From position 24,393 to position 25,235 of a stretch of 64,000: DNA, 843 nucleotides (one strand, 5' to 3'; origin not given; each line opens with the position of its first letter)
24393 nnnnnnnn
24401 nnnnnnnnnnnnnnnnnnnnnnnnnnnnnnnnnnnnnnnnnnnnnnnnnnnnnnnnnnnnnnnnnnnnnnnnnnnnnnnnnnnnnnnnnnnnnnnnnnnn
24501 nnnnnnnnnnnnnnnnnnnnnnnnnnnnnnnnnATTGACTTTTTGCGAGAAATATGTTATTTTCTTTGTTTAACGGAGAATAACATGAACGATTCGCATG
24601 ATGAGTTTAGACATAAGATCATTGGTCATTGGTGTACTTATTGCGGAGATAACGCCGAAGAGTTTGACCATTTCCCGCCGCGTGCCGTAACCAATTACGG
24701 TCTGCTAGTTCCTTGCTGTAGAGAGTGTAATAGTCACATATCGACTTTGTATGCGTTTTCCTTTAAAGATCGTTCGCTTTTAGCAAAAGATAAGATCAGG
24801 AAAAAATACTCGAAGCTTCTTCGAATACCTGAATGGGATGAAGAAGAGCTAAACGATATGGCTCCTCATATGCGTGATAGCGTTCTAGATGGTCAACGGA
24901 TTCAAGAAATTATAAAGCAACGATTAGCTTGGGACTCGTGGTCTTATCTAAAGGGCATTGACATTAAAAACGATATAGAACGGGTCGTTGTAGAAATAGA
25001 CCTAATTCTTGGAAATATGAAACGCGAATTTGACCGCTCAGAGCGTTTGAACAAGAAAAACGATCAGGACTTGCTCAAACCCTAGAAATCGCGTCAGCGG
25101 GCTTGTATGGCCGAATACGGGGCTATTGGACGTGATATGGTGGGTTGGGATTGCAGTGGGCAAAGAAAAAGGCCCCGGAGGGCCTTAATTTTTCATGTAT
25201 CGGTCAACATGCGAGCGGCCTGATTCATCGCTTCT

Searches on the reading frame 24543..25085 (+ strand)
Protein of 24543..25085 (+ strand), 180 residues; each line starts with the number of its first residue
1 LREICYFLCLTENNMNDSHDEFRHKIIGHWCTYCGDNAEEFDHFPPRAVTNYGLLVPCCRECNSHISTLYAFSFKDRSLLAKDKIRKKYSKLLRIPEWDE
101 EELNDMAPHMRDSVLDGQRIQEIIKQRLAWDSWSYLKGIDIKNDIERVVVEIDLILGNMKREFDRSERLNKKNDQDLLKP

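Call 13: search_protein_families(library=pfam, proteins=[window:24543-25085:+], max_evalue=0.01)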
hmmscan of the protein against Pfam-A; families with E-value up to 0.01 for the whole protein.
window:24543-25085:+ (180 aa): 1 family
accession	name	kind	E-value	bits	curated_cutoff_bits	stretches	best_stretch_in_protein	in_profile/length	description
PF14279.12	HNH_5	-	0.007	16.7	27.5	0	31-66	1-43/56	HNH endonuclease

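Call 14: search_protein_families(library=phrogs, proteins=[window:24543-25085:+], max_evalue=0.001)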
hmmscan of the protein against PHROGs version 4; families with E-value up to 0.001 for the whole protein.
window:24543-25085:+ (180 aa): 1 family
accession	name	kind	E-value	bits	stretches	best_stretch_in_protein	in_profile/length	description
phrog_36777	-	unknown function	2.1e-11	45.1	1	45-128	27-110/132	-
